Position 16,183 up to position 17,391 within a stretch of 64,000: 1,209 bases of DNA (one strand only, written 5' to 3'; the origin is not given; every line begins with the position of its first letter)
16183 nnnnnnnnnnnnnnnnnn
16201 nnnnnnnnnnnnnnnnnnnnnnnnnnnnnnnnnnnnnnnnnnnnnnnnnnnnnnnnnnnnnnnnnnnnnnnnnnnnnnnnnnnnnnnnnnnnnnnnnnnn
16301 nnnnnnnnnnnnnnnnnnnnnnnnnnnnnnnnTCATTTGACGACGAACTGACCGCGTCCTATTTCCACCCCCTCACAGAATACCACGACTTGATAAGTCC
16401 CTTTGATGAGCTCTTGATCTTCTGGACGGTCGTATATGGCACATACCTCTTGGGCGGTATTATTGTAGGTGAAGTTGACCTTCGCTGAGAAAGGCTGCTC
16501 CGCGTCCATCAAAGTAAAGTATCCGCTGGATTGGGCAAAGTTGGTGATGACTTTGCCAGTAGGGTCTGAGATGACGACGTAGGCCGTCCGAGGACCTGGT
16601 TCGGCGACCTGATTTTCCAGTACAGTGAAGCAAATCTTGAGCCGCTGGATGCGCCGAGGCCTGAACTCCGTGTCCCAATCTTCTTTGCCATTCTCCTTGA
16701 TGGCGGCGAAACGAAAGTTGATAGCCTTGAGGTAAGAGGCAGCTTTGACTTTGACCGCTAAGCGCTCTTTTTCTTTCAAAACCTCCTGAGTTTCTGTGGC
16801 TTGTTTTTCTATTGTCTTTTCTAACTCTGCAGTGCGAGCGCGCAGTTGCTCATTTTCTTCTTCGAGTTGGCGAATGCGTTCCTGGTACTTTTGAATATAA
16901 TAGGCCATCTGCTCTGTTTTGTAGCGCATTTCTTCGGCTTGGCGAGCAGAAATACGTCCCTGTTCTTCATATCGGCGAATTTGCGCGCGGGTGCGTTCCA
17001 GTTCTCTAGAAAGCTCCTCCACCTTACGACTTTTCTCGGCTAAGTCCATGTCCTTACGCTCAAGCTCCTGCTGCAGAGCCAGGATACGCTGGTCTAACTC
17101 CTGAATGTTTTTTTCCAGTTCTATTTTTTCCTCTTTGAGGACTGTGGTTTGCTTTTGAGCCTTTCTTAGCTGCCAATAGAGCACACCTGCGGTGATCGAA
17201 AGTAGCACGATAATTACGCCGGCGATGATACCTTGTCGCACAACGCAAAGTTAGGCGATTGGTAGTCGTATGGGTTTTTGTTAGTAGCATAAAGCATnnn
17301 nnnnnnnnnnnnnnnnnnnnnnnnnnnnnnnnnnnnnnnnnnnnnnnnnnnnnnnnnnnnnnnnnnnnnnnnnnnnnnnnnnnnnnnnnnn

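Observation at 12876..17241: Three-gene minus-strand operon: coiled-coil membrane protein, orphan AddB-like nuclease and a DMT permease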

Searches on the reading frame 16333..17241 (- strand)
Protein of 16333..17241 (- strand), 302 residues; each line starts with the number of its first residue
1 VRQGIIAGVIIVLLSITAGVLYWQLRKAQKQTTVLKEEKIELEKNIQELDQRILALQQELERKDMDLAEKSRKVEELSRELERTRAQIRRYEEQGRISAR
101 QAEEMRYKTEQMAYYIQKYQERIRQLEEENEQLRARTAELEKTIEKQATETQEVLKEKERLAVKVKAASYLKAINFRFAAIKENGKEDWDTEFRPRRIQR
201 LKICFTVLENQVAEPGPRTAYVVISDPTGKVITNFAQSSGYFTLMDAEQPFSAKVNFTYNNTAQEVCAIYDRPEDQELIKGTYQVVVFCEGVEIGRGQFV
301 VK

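Call 3: search_protein_families(library=pfam, proteins=[window:16333-17241:-], max_evalue=1)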
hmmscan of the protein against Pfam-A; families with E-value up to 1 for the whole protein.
window:16333-17241:- (302 aa): 27 families (the best 25 are shown)
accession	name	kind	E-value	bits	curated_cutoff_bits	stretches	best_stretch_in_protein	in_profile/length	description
PF04849.18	HAP1_N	-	8.8e-06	25.6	33.9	1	30-155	92-204/307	HAP1 N-terminal conserved region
PF05531.17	NPV_P10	-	0.00071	20.5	29.8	1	44-90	11-53/75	Nucleopolyhedrovirus P10 protein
PF08614.16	ATG16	-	0.00075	20.2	33.7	1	27-133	78-184/200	Autophagy protein 16 (ATG16)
PF25450.1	Rab11-FIP3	-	0.0012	19.5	31.9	1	85-168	24-108/125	Rab11-FIP3-like domain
PF14992.11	TMCO5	-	0.002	17.9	32.2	1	35-157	67-189/280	TMCO5 family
PF15799.10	CCD48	-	0.0025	16.7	30.4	1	32-165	190-320/578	Coiled-coil domain-containing protein 48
PF14362.11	DUF4407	-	0.003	17.4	31.3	1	27-169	120-257/297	Domain of unknown function (DUF4407)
PF04012.17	PspA_IM30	-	0.011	15.8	33.9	1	47-184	26-161/220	PspA/IM30 family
PF06103.16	DUF948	-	0.014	16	37.2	1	5-81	4-84/89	Bacterial protein of unknown function (DUF948)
PF14662.11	KASH_CCD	-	0.02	15.3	43.3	1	35-172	20-164/191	Coiled-coil region of CCDC155 or KASH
PF12709.12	Fungal_TACC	-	0.023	15.6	27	1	115-156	32-73/77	Fungal Transforming acidic coiled-coil (TACC) proteins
PF07072.16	ZapD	-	0.023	14.9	27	1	65-134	33-102/210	Cell division protein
PF16326.10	ABC_tran_CTD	-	0.024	15.3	32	1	36-93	7-62/69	ABC transporter C-terminal domain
PF24245.1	INO80F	-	0.024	15.1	25.1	1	120-150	9-39/47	INO80 complex subunit F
PF07716.20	bZIP_2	-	0.045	14.3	22.3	1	116-142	27-53/54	Basic region leucine zipper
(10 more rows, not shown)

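Call 4: search_protein_families(library=ncbifam, proteins=[window:16333-17241:-], max_evalue=1)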
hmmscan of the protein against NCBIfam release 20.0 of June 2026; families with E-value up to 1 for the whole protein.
window:16333-17241:- (302 aa): 27 families (the best 25 are shown)
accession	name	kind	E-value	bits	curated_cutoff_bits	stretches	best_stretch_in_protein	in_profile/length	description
TIGR02168.1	SMC_prok_B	equivalog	5.3e-08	31.1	567.35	1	24-168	261-405/1181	chromosome segregation protein SMC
TIGR02169.1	SMC_prok_A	equivalog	1.4e-06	26.4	729.4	1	25-167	240-383/1165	chromosome segregation protein SMC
NF045487.1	ASRP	equivalog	2.2e-06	26.6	300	1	24-161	143-285/593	archaea-specific SMC-related protein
TIGR04523.1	Mplasa_alph_rch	subfamily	1e-05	23.7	270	1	25-182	498-658/745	helix-rich protein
NF002572.0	PRK02224.1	equivalog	0.0002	19.8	1087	1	31-166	295-429/888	DNA double-strand break repair ATPase Rad50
NF052320.1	Cbp1_fam_LP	subfamily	0.00025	20.6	90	2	24-82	110-168/286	Cbp1 family collagen-binding glycoprotein adhesin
TIGR03495.1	phage_LysB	equivalog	0.0015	18.8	92.75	2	66-135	27-96/135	Rz-like lysis system protein LysB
NF045780.1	TrlF_fam_ATP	equivalog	0.0052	15.5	350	1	30-193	564-743/944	TrlF family AAA-like ATPase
TIGR03667.1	Rv3369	hypoth_equivalog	0.0073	16.2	125.3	1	105-135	87-117/130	TIGR03667 family PPOX class F420-dependent oxidoreductase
NF041034.1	Rad50_Sulf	equivalog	0.0092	13.9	1000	1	26-169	548-697/872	DNA double-strand break repair ATPase Rad50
NF003034.1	PRK03918.1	equivalog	0.028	12.4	700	1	35-167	174-312/878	DNA double-strand break repair ATPase Rad50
NF041035.1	Rad50_Halo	equivalog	0.033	12.5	1000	1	32-164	484-614/883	DNA double-strand break repair ATPase Rad50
TIGR04211.1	SH3_and_anchor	equivalog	0.034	13.7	65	1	67-159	68-163/198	TIGR04211 family SH3 domain-containing protein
NF043079.1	MMSYN1_0167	equivalog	0.065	12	740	1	29-188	109-267/561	oligopeptide ABC transporter ATP-binding protein OppD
NF008173.0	PRK10920.1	equivalog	0.11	11.5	313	1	4-88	36-122/390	uroporphyrinogen-III C-methyltransferase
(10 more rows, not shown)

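Call 19: find_homologous_proteins(query=window:16333-17241:-)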
Query window:16333-17241:- (302 aa): 47 proteins with E <= 0.001 among 2689 candidates.
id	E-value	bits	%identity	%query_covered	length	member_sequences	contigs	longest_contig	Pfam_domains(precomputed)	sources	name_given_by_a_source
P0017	1.7e-186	636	100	100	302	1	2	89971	PF28532.1,PF04849.19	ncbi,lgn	ncbi:MAG: hypothetical protein ABDH66_05955 [Bacteroidia bacterium]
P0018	1.6e-166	570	89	100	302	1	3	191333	PF28532.1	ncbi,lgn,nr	ncbi:MAG: hypothetical protein NZZ60_04535 [Bacteroidia bacterium]|nr:hypothetical protein [Bacteroi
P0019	2.8e-155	534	82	100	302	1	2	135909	PF28532.1,PF00261.26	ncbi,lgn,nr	ncbi:MAG: hypothetical protein RMK19_04010 [Bacteroidia bacterium]|nr:hypothetical protein [Bacteroi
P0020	2.0e-153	528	81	100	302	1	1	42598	PF28532.1,PF04849.19,PF23649.2,PF28533.1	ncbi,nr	ncbi:MAG: hypothetical protein N3E49_09215 [Bacteroidia bacterium]|nr:hypothetical protein [Bacteroi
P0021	3.0e-152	524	80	100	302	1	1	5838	PF28532.1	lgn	-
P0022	1.6e-151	521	79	100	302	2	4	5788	PF28532.1,PF23649.2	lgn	-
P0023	1.8e-151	521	79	100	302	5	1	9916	PF15799.11,PF28532.1,PF04849.19,PF04012.18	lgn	-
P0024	1.3e-149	515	79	100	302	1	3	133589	PF28532.1,PF00261.26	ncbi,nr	ncbi:MAG: hypothetical protein N2253_06580 [Bacteroidia bacterium]|nr:hypothetical protein [Bacteroi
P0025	2.5e-148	511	79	100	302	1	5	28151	PF28532.1,PF04849.19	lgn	-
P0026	3.2e-139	481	73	100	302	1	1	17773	PF27241.1,PF28532.1,PF28533.1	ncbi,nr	ncbi:MAG: hypothetical protein N2170_06935 [Bacteroidia bacterium]|nr:hypothetical protein [Bacteroi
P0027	1.2e-137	476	73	100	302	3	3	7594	PF15799.11,PF28532.1,PF04849.19,PF23649.2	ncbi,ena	-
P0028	1.4e-132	459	71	100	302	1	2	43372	PF27241.1,PF28532.1,PF28533.1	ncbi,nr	ncbi:MAG: hypothetical protein RMJ66_00570 [Bacteroidia bacterium]|nr:hypothetical protein [Bacteroi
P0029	8.8e-132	457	69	100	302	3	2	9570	PF28532.1,PF23649.2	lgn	-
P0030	5.9e-131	454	71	96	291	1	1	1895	PF27241.1,PF28532.1,PF04849.19,PF23649.2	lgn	-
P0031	5.7e-130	451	73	96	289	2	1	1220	PF28532.1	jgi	jgi:myosin heavy subunit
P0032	2.1e-124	432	65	100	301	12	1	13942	PF27241.1,PF28532.1,PF28533.1,PF07888.17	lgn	-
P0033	8.8e-124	430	65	95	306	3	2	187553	PF28532.1,PF25450.2,PF28533.1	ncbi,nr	ncbi:MAG: hypothetical protein NZ958_05360 [Bacteroidia bacterium]|nr:hypothetical protein [Bacteroi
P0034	5.6e-117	408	66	94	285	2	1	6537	PF27241.1,PF08614.17,PF28532.1,PF28533.1,PF00261.26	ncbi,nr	ncbi:MAG: hypothetical protein NZ580_07800, partial [Bacteroidia bacterium]|nr:hypothetical protein 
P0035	5.7e-112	392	63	95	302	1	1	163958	PF28532.1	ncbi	-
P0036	1.6e-111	390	61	100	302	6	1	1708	PF28532.1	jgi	jgi:uncharacterized protein YoxC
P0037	1.8e-111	390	61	100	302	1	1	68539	PF28532.1,PF28533.1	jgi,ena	jgi:uncharacterized small protein (DUF1192 family)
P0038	2.7e-111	389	61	100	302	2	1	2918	PF28532.1,PF28533.1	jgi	jgi:uncharacterized small protein (DUF1192 family)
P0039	2.8e-111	389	60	100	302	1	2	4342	PF28532.1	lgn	-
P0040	4.7e-111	389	61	100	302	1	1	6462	PF08614.17,PF28532.1,PF28533.1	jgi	-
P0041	5.1e-111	388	60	100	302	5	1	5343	PF08614.17,PF28532.1,PF25450.2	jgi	-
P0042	5.4e-111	388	61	100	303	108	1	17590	PF28532.1,PF28533.1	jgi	jgi:myosin heavy subunit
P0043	5.5e-111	388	60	100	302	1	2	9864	PF28532.1,PF25450.2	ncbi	-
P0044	9.6e-111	388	60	100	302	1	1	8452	PF08614.17,PF28532.1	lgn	-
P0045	1.1e-110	387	61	100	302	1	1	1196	PF28532.1,PF28533.1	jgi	jgi:myosin heavy subunit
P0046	1.1e-110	387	61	100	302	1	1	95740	PF28532.1,PF28533.1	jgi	jgi:uncharacterized small protein (DUF1192 family)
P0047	2.3e-110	386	59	100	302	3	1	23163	PF08614.17,PF28532.1,PF25450.2,PF10211.15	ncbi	-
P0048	2.4e-110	386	60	100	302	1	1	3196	PF28532.1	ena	-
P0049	5.0e-110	385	60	100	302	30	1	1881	PF28532.1,PF28533.1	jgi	jgi:uncharacterized small protein (DUF1192 family)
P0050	5.0e-110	385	59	100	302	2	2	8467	PF08614.17,PF28532.1,PF25450.2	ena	-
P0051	9.1e-110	384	59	100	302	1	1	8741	PF08614.17,PF28532.1,PF25450.2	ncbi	-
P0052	1.1e-109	384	60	100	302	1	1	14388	PF08614.17,PF28532.1,PF25450.2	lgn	-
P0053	1.4e-109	384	60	99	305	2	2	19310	PF28532.1,PF28533.1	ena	-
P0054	1.4e-109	384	59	100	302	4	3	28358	PF28532.1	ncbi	-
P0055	9.8e-59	217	40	97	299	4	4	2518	PF28532.1,PF28533.1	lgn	-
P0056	5.8e-19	87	27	97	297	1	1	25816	PF28532.1,PF28533.1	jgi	-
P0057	7.9e-19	86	32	61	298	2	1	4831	PF28532.1,PF28533.1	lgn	-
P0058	1.8e-17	82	29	100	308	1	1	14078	PF28532.1,PF28533.1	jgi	jgi:hypothetical protein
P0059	2.1e-17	82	33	58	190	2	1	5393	PF28532.1,PF28533.1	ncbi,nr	ncbi:MAG: hypothetical protein ISS17_10860 [Bacteroidales bacterium]|nr:hypothetical protein [Bacter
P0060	2.3e-17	81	25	98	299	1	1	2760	PF28532.1,PF28533.1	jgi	jgi:hypothetical protein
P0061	9.4e-16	76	30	70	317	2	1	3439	PF28532.1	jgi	-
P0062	6.9e-14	70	30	59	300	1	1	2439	PF28532.1,PF28533.1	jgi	jgi:hypothetical protein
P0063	7.9e-6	44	28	67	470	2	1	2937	PF28532.1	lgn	-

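Call 20: find_encoding_contigs(protein=P0056, flank=8000, max_places=2)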
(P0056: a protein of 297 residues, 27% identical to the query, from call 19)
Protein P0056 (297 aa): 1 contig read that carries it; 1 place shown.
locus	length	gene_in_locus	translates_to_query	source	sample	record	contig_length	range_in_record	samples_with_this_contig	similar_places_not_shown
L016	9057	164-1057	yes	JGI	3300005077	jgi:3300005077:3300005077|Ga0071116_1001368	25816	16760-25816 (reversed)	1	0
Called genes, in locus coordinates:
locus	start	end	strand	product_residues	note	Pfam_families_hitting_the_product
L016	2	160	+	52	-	?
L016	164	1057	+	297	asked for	PF28533:DUF8429, PF28532:DUF8428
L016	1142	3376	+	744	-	PF26766:Choice_anch_L, PF19081:Ig_7 (faint)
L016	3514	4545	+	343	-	PF00365:PFK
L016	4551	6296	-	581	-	PF01368:DHH, PF02272:DHHA1, PF17768:RecJ_OB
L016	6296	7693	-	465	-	PF01336:tRNA_anti-codon, PF00152:tRNA-synt_2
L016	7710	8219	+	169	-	-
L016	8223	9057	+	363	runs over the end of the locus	PF00793:DAHP_synth_1, PF01817:CM_2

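Call 21: find_encoding_contigs(protein=P0058, flank=8000, max_places=2)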
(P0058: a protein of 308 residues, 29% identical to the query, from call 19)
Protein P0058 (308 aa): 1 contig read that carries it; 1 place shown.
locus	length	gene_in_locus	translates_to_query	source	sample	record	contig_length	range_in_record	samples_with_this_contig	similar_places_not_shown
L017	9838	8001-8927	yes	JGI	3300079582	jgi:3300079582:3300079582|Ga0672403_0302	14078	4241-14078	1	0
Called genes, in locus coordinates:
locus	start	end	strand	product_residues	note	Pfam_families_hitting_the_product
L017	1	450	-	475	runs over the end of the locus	PF00883:Peptidase_M17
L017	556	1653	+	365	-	PF04055:Radical_SAM, PF19288:CofH_C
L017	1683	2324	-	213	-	-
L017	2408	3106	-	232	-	PF00149:Metallophos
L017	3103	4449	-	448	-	PF04413:Glycos_transf_N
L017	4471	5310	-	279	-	-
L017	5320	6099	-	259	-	-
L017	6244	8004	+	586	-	PF03577:Peptidase_C69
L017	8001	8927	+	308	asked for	PF28533:DUF8429, PF28532:DUF8428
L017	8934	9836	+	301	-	?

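Call 22: find_encoding_contigs(protein=P0046, flank=8000, max_places=2)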
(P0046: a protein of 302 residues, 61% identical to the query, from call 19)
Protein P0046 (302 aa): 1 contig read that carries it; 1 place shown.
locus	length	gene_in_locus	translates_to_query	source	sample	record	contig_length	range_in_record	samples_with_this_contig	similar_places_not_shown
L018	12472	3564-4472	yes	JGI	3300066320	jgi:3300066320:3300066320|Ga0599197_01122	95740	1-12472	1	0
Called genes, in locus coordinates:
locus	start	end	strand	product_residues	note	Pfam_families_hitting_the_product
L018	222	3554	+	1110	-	PF07517:SecA_DEAD, PF01043:SecA_PP_bind, PF21090:P-loop_SecA, PF07516:SecA_SW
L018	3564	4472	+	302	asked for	PF28533:DUF8429 (faint), PF28532:DUF8428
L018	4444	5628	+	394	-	-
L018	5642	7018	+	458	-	PF12705:PDDEXK_1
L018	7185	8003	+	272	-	PF00892:EamA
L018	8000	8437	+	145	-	PF00383:dCMP_cyt_deam_1, PF14437:MafB19-deam, PF14439:Bd3614-deam (weak)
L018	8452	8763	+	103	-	-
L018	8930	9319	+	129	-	-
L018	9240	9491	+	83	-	-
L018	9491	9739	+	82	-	PF11146:DUF2905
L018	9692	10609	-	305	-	-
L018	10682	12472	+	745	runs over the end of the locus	PF08267:Meth_synt_1, PF01717:Meth_synt_2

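Call 48: predict_structure(alignment_id=A3)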
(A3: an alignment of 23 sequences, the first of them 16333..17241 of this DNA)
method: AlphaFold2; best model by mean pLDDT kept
length: 302 residues; sequences in the alignment: 23
mean_pLDDT: 82.5   pTM: 0.53
mean pLDDT of the five models: 82.5, 82.0, 80.9, 77.0, 70.9
residues with pLDDT >= 90: 95; 70-90: 152; 50-70: 55; < 50: 0
segments of 3 or more residues with pLDDT < 50: none
pLDDT, mean of each block of 10 residues (from residue 1): 60 66 61 59 70 69 67 83 84 77 80 82 83 83 85 82 81 96 90 88 96 92 95 88 88 95 95 88 95 95 92
secondary structure, 60 per line:
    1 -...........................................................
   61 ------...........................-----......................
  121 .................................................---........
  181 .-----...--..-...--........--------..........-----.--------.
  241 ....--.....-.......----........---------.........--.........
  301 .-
elements in order: H2-60 H67-93 H99-169 E173-181 E187-189 E200-207 E216-225 E240-244 E247-251 E253-259 E264-271 E281-289 E292-301

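Call 57: search_protein_families(library=pfam, proteins=[L017:8934-9836:+, L016:1142-3376:+], max_evalue=0.01)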
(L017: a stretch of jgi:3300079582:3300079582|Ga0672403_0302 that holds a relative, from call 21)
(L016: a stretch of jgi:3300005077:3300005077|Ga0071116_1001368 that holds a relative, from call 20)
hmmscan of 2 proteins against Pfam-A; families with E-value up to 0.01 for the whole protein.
L017:8934-9836:+ (301 aa): 1 family
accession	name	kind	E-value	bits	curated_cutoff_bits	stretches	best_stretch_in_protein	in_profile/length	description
PF00365.25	PFK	-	1.2e-108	363.1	30.9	1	9-294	1-277/277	Phosphofructokinase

L016:1142-3376:+ (744 aa): 3 families
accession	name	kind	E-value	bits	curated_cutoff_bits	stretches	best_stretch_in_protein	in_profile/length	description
PF19081.6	Ig_7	-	1.5e-07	32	27.3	0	540-599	4-65/84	Ig-like domain CHU_C associated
PF03160.20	Calx-beta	-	0.001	19.5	27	1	303-355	46-98/119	Calx-beta domain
PF22352.2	K319L-like_PKD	-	0.0072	16.7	27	0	455-521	1-76/84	K319L-like, PKD domain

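Call 62: fold_search(model_id=the predicted structure, library=pdb)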
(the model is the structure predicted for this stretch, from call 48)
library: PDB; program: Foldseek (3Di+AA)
matches with E <= 10: 975; with E <= 0.001: 13
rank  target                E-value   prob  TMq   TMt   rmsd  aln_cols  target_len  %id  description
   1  5vhv_A                4.7e-05  1.00  0.23  0.20   7.8       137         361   13  Pseudomonas fluorescens alkylpurine DNA glycosylase AlkC bound to DNA containing an oxocarbenium-intermediate analog (released 2017-10-25)
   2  5vi0_A                5.0e-05  1.00  0.26  0.22   5.2       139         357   14  Pseudomonas fluorescens alkylpurine DNA glycosylase AlkC bound to DNA containing an abasic site analog (released 2017-10-25)
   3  5vi0_B                7.6e-05  1.00  0.26  0.23   5.0       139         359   14  Pseudomonas fluorescens alkylpurine DNA glycosylase AlkC bound to DNA containing an abasic site analog (released 2017-10-25)
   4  6oe6_A                1.8e-04  1.00  0.23  0.46   5.8       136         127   16  Structure of a Uncharacterized protein from Leptospira interrogans serogroup Icterohaemorrhagiae serovar Copenhageni ( (released 2019-04-17)
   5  3n6y_B                4.1e-04  1.00  0.25  0.50   6.6       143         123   14  Crystal structure of an immunoglobulin-like protein (PA1606) from PSEUDOMONAS AERUGINOSA at 1.50 A resolution (released 2010-07-21)
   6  7eap_A                5.5e-04  1.00  0.25  0.11   8.7       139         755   12  Crystal structure of IpeA-XXXG complex (released 2022-03-16)
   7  2p9r_B                6.2e-04  1.00  0.23  0.58   5.2       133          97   16  Human alpha2-macroglogulin is composed of multiple domains, as predicted by homology with complement component C3 (released 2007-08-21)
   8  5yot_A                6.6e-04  1.00  0.27  0.12   7.0       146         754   10  Isoprimeverose-producing enzyme from Aspergillus oryzae in complex with isoprimeverose (released 2018-11-07)
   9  5fqg_A                6.6e-04  0.97  0.20  0.12  13.1       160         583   12  The details of glycolipid glycan hydrolysis by the structural analysis of a family 123 glycoside hydrolase from Clostr (released 2016-03-30)
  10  5fr0                  7.9e-04  0.98  0.22  0.13  12.2       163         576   12  The details of glycolipid glycan hydrolysis by the structural analysis of a family 123 glycoside hydrolase from Clostrid (released 2016-03-30)
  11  1tza_B                7.9e-04  0.97  0.19  0.36   7.6       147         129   12  X-ray structure of Northeast Structural Genomics Consortium target SoR45 (released 2004-07-27)
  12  6o14_A                8.4e-04  1.00  0.24  0.44   5.4       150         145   16  Crystal structure of the Aquifex aeolicus Wzt Carbohydrate Binding Domain (released 2020-01-15)
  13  3n6y_A                8.9e-04  1.00  0.24  0.47   7.0       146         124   13  Crystal structure of an immunoglobulin-like protein (PA1606) from PSEUDOMONAS AERUGINOSA at 1.50 A resolution (released 2010-07-21)
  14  6s9i_B                1.1e-03  1.00  0.23  0.05   5.2       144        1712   10  Human Brr2 Helicase Region D534C/N1866C in complex with C-tail deleted Jab1 (released 2020-01-22)
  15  2p9r_A                1.1e-03  1.00  0.23  0.55   5.9       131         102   16  Human alpha2-macroglogulin is composed of multiple domains, as predicted by homology with complement component C3 (released 2007-08-21)
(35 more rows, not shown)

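Call 67: search_protein_families(library=padloc, proteins=[window:16333-17241:-], max_evalue=0.01)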
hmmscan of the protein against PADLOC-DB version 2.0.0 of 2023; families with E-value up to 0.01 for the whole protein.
window:16333-17241:- (302 aa): 14 families
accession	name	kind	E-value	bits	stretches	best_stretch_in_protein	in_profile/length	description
PDLC02730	PbeC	-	1.8e-06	25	1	36-185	368-513/651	PbeC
PDLC03859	LmuB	-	0.00012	19.4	1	29-157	359-485/611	-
PDLC00580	JetC3|JetC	-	0.00012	18.5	1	25-160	279-414/1068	DUF3584 domain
PDLC03865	LmuB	-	0.00013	18.3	1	29-164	695-840/1007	-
PDLC00006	DruC1|DruC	-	0.00033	17.2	1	40-191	157-305/626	Unknown function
PDLC00582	JetC3|JetC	-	0.00056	15.8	1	23-165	833-977/1472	DUF3584 domain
PDLC00551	JetC2|JetC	-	0.00063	15.7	1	36-167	856-988/1365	DUF3584 domain; MukB-like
PDLC00519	JetC1|JetC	-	0.00082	15.7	1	28-174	628-768/1097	DUF3584 domain; MukB-like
PDLC00259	LmuB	-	0.0018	15.2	1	29-151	176-291/588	AAA ATPase domain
PDLC00581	JetC3|JetC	-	0.0021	13.9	1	36-152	774-1036/1473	DUF3584 domain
PDLC02756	PbeC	-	0.0025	14.9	1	35-172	366-500/643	PbeC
PDLC00583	JetC3|JetC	-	0.0025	13.7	1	27-184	779-958/1471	DUF3584 domain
PDLC04886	PDC-S06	-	0.0028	14.5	1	28-165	310-453/727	-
PDLC00550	JetC2|JetC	-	0.005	12.6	1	27-173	331-603/1355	DUF3584 domain; MukB-like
